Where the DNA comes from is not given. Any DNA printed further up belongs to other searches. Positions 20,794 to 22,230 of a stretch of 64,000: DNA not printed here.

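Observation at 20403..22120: AT-richer two-gene cassette (DUF4365-type nuclease plus 379-aa orphan) wedged between rph and an M16 peptidase: best candidate for an undescribed defence or abortive-infection module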

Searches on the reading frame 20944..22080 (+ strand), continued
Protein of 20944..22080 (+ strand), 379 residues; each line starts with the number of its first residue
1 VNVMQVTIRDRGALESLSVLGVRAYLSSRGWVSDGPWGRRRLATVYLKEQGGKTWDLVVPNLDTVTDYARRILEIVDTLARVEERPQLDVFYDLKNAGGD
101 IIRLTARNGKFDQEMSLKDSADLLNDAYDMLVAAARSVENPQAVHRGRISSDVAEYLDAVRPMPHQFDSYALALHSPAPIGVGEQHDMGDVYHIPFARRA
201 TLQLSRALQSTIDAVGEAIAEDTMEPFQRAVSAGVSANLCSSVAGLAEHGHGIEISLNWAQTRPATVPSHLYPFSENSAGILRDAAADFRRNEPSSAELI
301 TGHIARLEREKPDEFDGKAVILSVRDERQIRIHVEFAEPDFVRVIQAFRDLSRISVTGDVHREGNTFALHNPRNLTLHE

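Call 46: fold_search(model_id=the predicted structure, library=pdb)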
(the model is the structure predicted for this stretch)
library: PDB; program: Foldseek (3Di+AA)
matches with E <= 10: 746; with E <= 0.001: 0
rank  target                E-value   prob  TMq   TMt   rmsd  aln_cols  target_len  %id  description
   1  5zh2_B                1.4e-02  1.00  0.19  0.15   4.0        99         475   15  CRYSTAL STRUCTURE OF PfKRS WITH INHIBITOR CLADO-5 (released 2018-06-27)
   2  4h02_E                1.5e-02  1.00  0.17  0.14   4.7        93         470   14  Crystal structure of P. falciparum Lysyl-tRNA synthetase (released 2013-05-01)
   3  9mj5_B                1.6e-02  1.00  0.17  0.29   3.8        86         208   15  Catalytic domain of human DNA polymerase alpha in complex with DNA and RPA (released 2025-02-19)
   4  4joi_B                1.6e-02  1.00  0.16  0.38   5.5        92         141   11  Crystal structure of the human telomeric Stn1-Ten1 complex (released 2013-05-29)
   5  8k9u_A                1.7e-02  1.00  0.18  0.14   4.1       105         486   12  Crystal structure of plasmodium LysRS complexing with ASP3026 derived LysRS inhibitor 2 (ADKI2) (released 2024-06-26)
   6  5zh2_A                2.1e-02  1.00  0.17  0.14   3.6        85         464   16  CRYSTAL STRUCTURE OF PfKRS WITH INHIBITOR CLADO-5 (released 2018-06-27)
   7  9dpl_B                2.7e-02  1.00  0.17  0.13   3.6        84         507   13  Human LysRS bound to cellular modified tRNA-Lys3 and AIMP2 (released 2025-03-12)
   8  4up9                  2.7e-02  1.00  0.19  0.14   5.0       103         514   14  Crystal structure of Entamoeba histolytica lysyl-tRNA synthetase in complex with ATP (released 2014-10-29)
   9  4h02_C                2.9e-02  1.00  0.17  0.14   4.5        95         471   16  Crystal structure of P. falciparum Lysyl-tRNA synthetase (released 2013-05-01)
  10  4ycw_F                3.0e-02  1.00  0.16  0.12   3.8        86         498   12  Crystal structure of cladosporin in complex with plasmodium like human lysyl-tRNA synthetase mutant (released 2015-06-10)
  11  6ka6_C                3.4e-02  1.00  0.19  0.15   4.5       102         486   15  Crystal structure of plasmodium lysyl-tRNA synthetase in complex with a cladosporin derivative 1 (released 2020-04-08)
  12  7vum_C                3.4e-02  0.99  0.16  0.48   5.5        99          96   15  Crystal structure of SSB complexed with que (released 2022-03-09)
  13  4dpg_E                3.5e-02  1.00  0.19  0.15   4.3       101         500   12  Crystal Structure of Human LysRS: P38/AIMP2 Complex I (released 2013-02-13)
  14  4gn3_N                3.5e-02  0.97  0.15  0.42   4.6        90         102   13  OBody AM1L10 bound to hen egg-white lysozyme (released 2013-08-21)
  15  4up7                  3.7e-02  0.99  0.19  0.14   4.9       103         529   14  Crystal structure of Entamoeba histolytica lysyl-tRNA synthetase in complex with lysyl-adenylate (released 2014-10-29)
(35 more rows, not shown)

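Call 58: search_solved_structures(query=A1, max_evalue=10, show_alignments=1)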
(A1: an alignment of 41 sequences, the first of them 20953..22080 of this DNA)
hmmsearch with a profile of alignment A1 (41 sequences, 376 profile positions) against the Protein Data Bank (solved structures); distinct sequences matched with E-value up to 10: 4.
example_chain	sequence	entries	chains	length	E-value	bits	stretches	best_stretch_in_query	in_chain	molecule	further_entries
8tn1_A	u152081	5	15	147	0.048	15.9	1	113-232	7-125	De novo designed 4 helix bundles | De novo designed protein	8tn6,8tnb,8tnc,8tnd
7o85_B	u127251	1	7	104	0.65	12.2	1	127-203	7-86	Fab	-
8rqz_A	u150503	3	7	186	1.6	10.9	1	40-129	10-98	Uncharacterized protein YjgD | ForE1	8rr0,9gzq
9og1_C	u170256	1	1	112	2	10.6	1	229-265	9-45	Monoclonal antibody 02M12 light chain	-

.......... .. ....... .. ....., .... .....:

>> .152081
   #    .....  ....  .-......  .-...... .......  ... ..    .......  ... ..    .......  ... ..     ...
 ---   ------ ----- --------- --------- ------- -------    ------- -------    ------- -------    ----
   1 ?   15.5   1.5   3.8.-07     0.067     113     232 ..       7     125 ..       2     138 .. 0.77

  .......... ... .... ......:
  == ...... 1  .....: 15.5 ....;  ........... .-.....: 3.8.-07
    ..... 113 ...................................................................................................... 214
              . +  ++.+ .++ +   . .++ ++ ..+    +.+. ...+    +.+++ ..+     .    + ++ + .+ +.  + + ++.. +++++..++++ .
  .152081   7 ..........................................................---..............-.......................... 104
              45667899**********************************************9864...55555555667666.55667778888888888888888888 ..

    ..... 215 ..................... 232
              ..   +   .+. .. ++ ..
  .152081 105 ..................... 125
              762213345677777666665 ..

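Call 61: search_dna_similar(query=window:20953-22080:+, collection=plasmids, mode=protein, max_evalue=0.001, max_rows=25)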
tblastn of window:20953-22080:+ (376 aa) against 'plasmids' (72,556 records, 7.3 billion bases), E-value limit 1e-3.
Records with a match: 13; places in all: 13; records where one place covers at least 80% of the query: 9.
Best place of each record, by identity: <60% 13.
By first word of the organism name: Methylobacterium 2; Entomospira 2; Streptomyces 2; Calothrix 2; Tistrella 1; Gluconobacter 1; Pigmentibacter 1; Azospirillum 1; Nostoc 1.
By predicted mobility (MOB-suite, as given by PLSDB): non-mobilizable 8; mobilizable 3; conjugative 2.
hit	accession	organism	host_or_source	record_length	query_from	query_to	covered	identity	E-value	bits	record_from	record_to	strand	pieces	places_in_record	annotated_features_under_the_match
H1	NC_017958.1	Tistrella mobilis KA081020-065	-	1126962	1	370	98%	28.0%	8e-34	140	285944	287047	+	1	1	record has no annotation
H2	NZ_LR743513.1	Methylobacterium bullatum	-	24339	1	369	98%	27.9%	3e-34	141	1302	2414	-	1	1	hypothetical protein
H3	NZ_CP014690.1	Gluconobacter albidus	water kefir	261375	1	372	99%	27.5%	1e-37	151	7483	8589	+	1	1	hypothetical protein | DUF4365 domain-containing protein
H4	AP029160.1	Pigmentibacter ruber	Homo sapiens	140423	1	372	99%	26.7%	1e-37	151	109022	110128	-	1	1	hypothetical protein (x2)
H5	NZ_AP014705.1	Methylobacterium aquaticum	-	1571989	11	374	97%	22.6%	9e-6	56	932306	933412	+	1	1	none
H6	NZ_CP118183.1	Entomospira culicis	Culex pipiens,cell culture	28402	3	368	97%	21.8%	6e-23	107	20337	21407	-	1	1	hypothetical protein | DUF4365 domain-containing protein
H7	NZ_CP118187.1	Entomospira culicis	Culex pipiens,cell culture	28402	3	368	97%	21.8%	6e-23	107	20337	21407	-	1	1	hypothetical protein | DUF4365 domain-containing protein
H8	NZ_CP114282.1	Streptomyces aurantiacus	cell culture,Gobi habitat soil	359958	8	355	93%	21.9%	2e-4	51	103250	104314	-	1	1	hypothetical protein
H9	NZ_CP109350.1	Streptomyces sp. NBC_01568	-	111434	13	366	94%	21.3%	1e-5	55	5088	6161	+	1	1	hypothetical protein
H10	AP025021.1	Calothrix sp. PCC 7716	-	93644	1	106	28%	32.5%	2e-6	57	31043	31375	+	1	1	hypothetical protein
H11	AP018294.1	Calothrix sp. NIES-4105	-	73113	1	106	28%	31.0%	3e-6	57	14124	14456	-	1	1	hypothetical protein (x2)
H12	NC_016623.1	Azospirillum lipoferum 4B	-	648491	19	98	21%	40.0%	3e-5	54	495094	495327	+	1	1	hypothetical protein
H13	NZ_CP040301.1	Nostoc sp. TCL26-01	Leiosporoceros dussii,pure culture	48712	1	88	23%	30.7%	7e-4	49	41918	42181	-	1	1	hypothetical protein | DUF4365 domain-containing protein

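Call 62: search_dna_similar(query=window:20953-22080:+, collection=phages, mode=protein, max_evalue=0.001, max_rows=15)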
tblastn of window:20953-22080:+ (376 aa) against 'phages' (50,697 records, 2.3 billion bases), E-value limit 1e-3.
Records with a match: 2; places in all: 2; records where one place covers at least 80% of the query: 0.
Best place of each record, by identity: <60% 2.
By first word of the organism name: Mycobacterium 2.
By host as written in the record: Mycobacterium abscessus GD102 1; Mycobacterium abscessus GD54 1.
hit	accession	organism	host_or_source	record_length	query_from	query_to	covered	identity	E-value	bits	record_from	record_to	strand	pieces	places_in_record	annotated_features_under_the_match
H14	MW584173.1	Mycobacterium phage prophi102-2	Mycobacterium abscessus GD102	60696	60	357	79%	23.3%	7e-4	48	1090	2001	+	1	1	2: hypothetical protein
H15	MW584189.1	Mycobacterium phage prophiGD54-1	Mycobacterium abscessus GD54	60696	60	357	79%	23.3%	7e-4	48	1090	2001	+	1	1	2: hypothetical protein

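Call 63: get_annotated_region(hit=H14, flank=5000)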
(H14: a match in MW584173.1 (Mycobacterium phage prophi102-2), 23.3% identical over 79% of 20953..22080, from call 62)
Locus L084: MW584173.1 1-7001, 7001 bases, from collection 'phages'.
description: Mycobacterium phage prophi102-2, complete genome.
organism: Mycobacterium phage prophi102-2 (NCBI taxid 2813210)
taxonomy: Viruses; Duplodnaviria; Heunggongvirae; Uroviricota; Caudoviricetes
host: Mycobacterium abscessus GD102; source: -; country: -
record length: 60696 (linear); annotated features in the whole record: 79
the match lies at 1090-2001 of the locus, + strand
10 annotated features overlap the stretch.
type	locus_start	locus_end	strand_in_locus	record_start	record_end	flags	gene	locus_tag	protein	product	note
CDS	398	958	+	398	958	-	1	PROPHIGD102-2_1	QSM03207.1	hypothetical protein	-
CDS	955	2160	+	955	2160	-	2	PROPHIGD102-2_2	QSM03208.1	hypothetical protein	-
CDS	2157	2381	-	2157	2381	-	3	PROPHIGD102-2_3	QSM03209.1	hypothetical protein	-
CDS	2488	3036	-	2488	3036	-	4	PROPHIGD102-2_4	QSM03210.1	hypothetical protein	-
CDS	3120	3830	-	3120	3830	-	5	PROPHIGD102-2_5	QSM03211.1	hypothetical protein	-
CDS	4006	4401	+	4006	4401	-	6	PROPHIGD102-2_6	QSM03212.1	WXG motif protein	-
CDS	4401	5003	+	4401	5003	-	7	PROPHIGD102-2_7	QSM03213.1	hypothetical protein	-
CDS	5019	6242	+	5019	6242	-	8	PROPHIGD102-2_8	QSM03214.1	WXG motif protein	-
CDS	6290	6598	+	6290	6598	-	9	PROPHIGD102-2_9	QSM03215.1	WXG motif protein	-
CDS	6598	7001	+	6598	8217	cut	10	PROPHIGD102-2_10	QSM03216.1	polymorphic toxin protein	polymorphic toxin protein with WXG motif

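Call 64: get_annotated_region(hit=H3, flank=8000)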
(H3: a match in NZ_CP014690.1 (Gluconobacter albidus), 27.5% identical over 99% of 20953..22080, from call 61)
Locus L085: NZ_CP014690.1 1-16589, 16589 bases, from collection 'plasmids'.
description: Gluconobacter albidus strain TMW2.1191 plasmid pGS1191_1, complete sequence
organism: Gluconobacter albidus (NCBI taxid 318683)
taxonomy: Bacteria; Pseudomonadota; Alphaproteobacteria; Rhodospirillales; Acetobacteraceae; Gluconobacter; Gluconobacter albidus
host: -; source: water kefir; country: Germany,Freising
typing (MOB-suite, as given by PLSDB): conjugative; relaxase MOBF; mating-pair formation MPF_I
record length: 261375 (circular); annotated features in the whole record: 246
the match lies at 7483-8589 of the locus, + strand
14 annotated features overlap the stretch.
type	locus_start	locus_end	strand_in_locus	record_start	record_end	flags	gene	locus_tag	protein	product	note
CDS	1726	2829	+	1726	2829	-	-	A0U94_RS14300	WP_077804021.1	Fic family protein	-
CDS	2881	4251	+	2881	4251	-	-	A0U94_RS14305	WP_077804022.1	hypothetical protein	-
CDS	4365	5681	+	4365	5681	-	-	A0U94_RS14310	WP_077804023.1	glycosyl hydrolase family 28 protein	GO:0005975 - carbohydrate metabolic process [Evidence IEA]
CDS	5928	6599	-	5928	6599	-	-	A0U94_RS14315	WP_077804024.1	hypothetical protein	-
CDS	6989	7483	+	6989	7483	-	-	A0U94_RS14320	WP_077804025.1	DUF4365 domain-containing protein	-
CDS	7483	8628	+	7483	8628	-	-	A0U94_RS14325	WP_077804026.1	hypothetical protein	-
CDS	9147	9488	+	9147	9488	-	-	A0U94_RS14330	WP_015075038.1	type II toxin-antitoxin system RelE/ParE family toxin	-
CDS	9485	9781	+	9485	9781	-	-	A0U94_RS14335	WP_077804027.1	helix-turn-helix domain-containing protein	-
CDS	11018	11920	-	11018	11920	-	-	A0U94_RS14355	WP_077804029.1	LysR family transcriptional regulator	-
CDS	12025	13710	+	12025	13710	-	-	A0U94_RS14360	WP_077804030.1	thiamine pyrophosphate-binding protein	-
CDS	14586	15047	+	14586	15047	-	-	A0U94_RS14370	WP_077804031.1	lipocalin-like domain-containing protein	-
CDS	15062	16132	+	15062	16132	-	citC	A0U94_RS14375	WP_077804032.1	[citrate (pro-3S)-lyase] ligase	GO:0006101 - citrate metabolic process [Evidence IEA]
CDS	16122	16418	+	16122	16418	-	citD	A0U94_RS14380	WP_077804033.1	citrate lyase acyl carrier protein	GO:0006113 - fermentation [Evidence IEA]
CDS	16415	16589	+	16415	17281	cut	-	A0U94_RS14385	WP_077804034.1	aldolase/citrate lyase family protein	-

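Call 65: get_annotated_region(hit=H6, flank=8000)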
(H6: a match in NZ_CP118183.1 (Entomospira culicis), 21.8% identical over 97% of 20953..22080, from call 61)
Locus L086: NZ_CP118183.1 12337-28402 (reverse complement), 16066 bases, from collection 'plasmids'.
description: Entomospira culicis strain BR151 plasmid p28, complete sequence
organism: Entomospira culicis (NCBI taxid 2719989)
taxonomy: Bacteria; Spirochaetota; Spirochaetia; Spirochaetales; Spirochaetaceae; Entomospira; Entomospira culicis
host: -; source: Culex pipiens,cell culture; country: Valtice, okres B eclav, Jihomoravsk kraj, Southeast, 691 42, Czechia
typing (MOB-suite, as given by PLSDB): non-mobilizable
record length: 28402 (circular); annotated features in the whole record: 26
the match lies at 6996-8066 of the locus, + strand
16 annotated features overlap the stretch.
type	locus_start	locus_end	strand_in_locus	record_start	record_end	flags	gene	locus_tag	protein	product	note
CDS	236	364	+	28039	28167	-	-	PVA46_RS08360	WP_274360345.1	hypothetical protein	-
CDS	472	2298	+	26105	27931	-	-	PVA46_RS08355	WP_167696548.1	DUF262 domain-containing protein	-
CDS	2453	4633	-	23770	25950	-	-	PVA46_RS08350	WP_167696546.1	DUF262 domain-containing protein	-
CDS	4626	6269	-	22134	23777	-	-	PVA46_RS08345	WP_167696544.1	DUF262 domain-containing protein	-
CDS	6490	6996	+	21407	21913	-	-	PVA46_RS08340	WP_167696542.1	DUF4365 domain-containing protein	-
CDS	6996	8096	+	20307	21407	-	-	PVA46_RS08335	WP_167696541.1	hypothetical protein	-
CDS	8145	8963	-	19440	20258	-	-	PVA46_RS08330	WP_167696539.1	hypothetical protein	-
CDS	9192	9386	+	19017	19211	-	-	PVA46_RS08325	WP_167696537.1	type II toxin-antitoxin system HicA family toxin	-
CDS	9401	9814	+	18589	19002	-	-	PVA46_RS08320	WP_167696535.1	helix-turn-helix domain-containing protein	-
CDS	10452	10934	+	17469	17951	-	-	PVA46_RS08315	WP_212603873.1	hypothetical protein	-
CDS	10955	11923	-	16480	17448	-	-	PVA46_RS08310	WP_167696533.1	recombinase family protein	GO:0006310 - DNA recombination [Evidence IEA]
CDS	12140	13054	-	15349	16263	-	-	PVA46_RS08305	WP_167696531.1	Abi family protein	-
CDS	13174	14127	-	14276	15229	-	-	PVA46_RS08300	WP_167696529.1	tyrosine-type recombinase/integrase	GO:0015074 - DNA integration [Evidence IEA]; GO:0006310 - DNA recombination [Evidence IEA]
CDS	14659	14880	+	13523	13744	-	-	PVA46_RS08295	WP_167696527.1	type II toxin-antitoxin system RelB family antitoxin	-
CDS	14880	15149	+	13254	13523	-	-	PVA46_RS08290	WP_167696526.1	type II toxin-antitoxin system RelE/ParE family toxin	GO:0030541 - plasmid partitioning [Evidence IEA]; GO:0051290 - protein heterotetramerization [Evidence IEA]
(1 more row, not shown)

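Call 66: search_protein_families(library=padloc, proteins=[L084:398-955:+, L084:955-2157:+, L079:4027-6753:+, L079:6872-8626:+, L079:11262-13271:+], max_evalue=0.001)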
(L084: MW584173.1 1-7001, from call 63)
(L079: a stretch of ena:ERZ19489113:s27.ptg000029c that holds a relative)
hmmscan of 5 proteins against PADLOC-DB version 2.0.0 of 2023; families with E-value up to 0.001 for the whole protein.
L084:398-955:+ (186 aa): 25 families
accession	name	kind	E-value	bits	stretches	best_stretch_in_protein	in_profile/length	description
PDLC04291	PDC-M02A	-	2.4e-63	211.2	1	10-177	6-173/176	-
PDLC04282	PDC-M02A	-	3.7e-49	164.8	1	5-177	7-178/182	-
PDLC04280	PDC-M02A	-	9.6e-48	160.2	1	11-178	12-179/182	-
PDLC04297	PDC-M02A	-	5.3e-38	128.4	1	18-177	5-162/165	-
PDLC04278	PDC-M02A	-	1.4e-36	124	1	17-177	6-164/167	-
PDLC04276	PDC-M02A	-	3.9e-27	93.1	1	13-177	18-181/184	-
PDLC04277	PDC-M02A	-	3.9e-25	86.8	1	23-172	11-161/169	-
PDLC04290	PDC-M02A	-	1.1e-24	85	1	18-174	6-163/170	-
PDLC04274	PDC-M02A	-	2.4e-24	84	1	8-178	17-184/186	-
PDLC04292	PDC-M02A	-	7.3e-22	76.1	1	24-174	11-163/169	-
PDLC04286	PDC-M02A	-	1.2e-20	72.2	1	18-169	8-150/167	-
PDLC04287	PDC-M02A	-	1.4e-18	65.3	1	14-174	4-169/182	-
PDLC04284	PDC-M02A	-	6.9e-18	62.9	1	26-170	31-176/188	-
PDLC04293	PDC-M02A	-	9.5e-17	59.4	1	62-174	14-120/127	-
PDLC04289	PDC-M02A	-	1.1e-16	58.9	1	19-162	8-145/171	-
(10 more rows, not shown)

L084:955-2157:+ (401 aa): 34 families (the best 25 are shown)
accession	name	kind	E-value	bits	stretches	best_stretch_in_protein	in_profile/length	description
PDLC04308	PDC-M02B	-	2.9e-133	442.3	1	2-371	16-386/391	-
PDLC04298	PDC-M02B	-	3e-62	208.7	1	2-366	14-374/380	-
PDLC04334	PDC-M02B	-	2e-53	179.6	1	72-386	3-336/345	-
PDLC04335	PDC-M02B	-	6.7e-52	174.5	1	2-353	6-347/364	-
PDLC04311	PDC-M02B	-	1.4e-50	170.3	1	4-354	10-360/384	-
PDLC04304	PDC-M02B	-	3e-41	139.7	1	3-352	15-365/383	-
PDLC04303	PDC-M02B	-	5.7e-39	132.2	1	2-352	14-368/383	-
PDLC04310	PDC-M02B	-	1e-37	127.8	1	4-371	8-370/394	-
PDLC04301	PDC-M02B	-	4e-37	126.1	1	2-363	11-374/378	-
PDLC04330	PDC-M02B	-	5.1e-36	122.3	1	2-357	12-360/375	-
PDLC04329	PDC-M02B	-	8.6e-36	121.4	1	2-354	7-361/377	-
PDLC04323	PDC-M02B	-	3.4e-34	116.1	1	2-355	13-361/374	-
PDLC04307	PDC-M02B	-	5.2e-34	115.9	1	6-351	15-353/373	-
PDLC04317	PDC-M02B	-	3.1e-32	109.8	1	4-357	17-359/396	-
PDLC04333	PDC-M02B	-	1.8e-31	107.3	1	5-365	16-376/379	-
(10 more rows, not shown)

L079:4027-6753:+ (909 aa): 11 families
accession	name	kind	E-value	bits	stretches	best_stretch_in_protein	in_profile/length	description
PDLC03021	MTase_I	-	1.2e-09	35.6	1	297-406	144-245/491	Type I methyltransferase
PDLC03338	MTase_II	-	5.2e-08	30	1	298-406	112-213/604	Type II methyltransferase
PDLC03630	REase_MTase_IIG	-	4.7e-07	26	1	296-402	351-462/1100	Type IIG restriction enzyme-methyltransferase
PDLC03348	MTase_II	-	5.8e-07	26.4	1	296-412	201-315/727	Type II methyltransferase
PDLC03226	MTase_II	-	2.2e-06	24.6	0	310-371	13-69/579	Type II methyltransferase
PDLC03026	MTase_I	-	7.3e-06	23.4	0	333-402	153-221/487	Type I methyltransferase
PDLC03029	MTase_I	-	2.1e-05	21.2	1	313-374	176-235/661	Type I methyltransferase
PDLC03291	MTase_II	-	2.5e-05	21.7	1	245-403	115-273/362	Type II methyltransferase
PDLC04134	mad2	-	3e-05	21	1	219-493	183-371/492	mads_2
PDLC03335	MTase_II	-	7.7e-05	19.5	0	346-482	103-206/607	Type II methyltransferase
PDLC03025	MTase_I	-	0.00022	18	1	329-385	168-222/569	Type I methyltransferase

L079:6872-8626:+ (585 aa): 12 families
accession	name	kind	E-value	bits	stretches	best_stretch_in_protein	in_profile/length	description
PDLC05061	PDC-S65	-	3.5e-199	661.9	1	1-578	12-588/592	-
PDLC05060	PDC-S65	-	8.7e-138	458.3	1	76-578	1-500/503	-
PDLC02419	Aga_SIR2-PNTD1-PNTD2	-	4.4e-28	96.3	2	69-273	73-280/558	Class I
PDLC02401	Aga_SIR2-PNTD1-PNTD2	-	6.7e-20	69.4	1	68-215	45-185/524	Class I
PDLC02420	Aga_SIR2-PNTD1-PNTD2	-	2e-18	64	1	10-272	13-289/1010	Class I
PDLC02384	pAgo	-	1.7e-14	51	1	72-255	92-268/1030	-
PDLC00407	ThsA1|ThsA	-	5.5e-08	29.9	1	105-177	88-153/478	STALD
PDLC04082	SIR2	-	6.1e-08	29.9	1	115-146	119-149/345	-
PDLC00409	ThsA1|ThsA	-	1.7e-06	25.6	1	106-177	90-154/242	STALD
PDLC02402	Aga_SIR2-PNTD1-PNTD2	-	2.2e-06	24.1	1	59-213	68-215/876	Class I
PDLC04087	SIR2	-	5.6e-06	23.5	0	118-147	125-154/343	-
PDLC04167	Dsr1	-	9.2e-06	21.6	1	19-146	23-141/1248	-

L079:11262-13271:+ (670 aa): 0 families

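Call 73: search_protein_representatives(alignment_id=A1)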
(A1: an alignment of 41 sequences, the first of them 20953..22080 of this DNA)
Query: 41 sequences, 376 profile positions. Proteins with E-value up to 0.001 (for the whole library): 4129; up to 1e-10: 2634; up to 1e-30: 863. The best 150 are listed.
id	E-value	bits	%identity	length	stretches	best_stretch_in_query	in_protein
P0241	9.1e-176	600.9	-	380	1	1-375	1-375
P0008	1.0e-170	584.3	-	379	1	1-375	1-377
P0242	4.2e-167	572.4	-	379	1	1-375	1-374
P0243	1.1e-161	554.5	-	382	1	1-373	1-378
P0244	5.3e-141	486.5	-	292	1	1-291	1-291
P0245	9.5e-127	439.6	-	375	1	1-373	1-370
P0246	3.2e-125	434.5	-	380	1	1-375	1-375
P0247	2.2e-117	408.8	-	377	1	1-374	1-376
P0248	6.6e-114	397.3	-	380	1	1-374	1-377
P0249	2.0e-113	395.7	-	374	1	1-374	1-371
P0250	5.0e-113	394.4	-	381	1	1-375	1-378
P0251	5.5e-112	391.0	-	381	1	11-374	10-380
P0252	6.5e-109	380.9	-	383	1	1-371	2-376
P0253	5.6e-107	374.5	-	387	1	1-373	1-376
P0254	4.0e-106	371.7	-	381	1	1-375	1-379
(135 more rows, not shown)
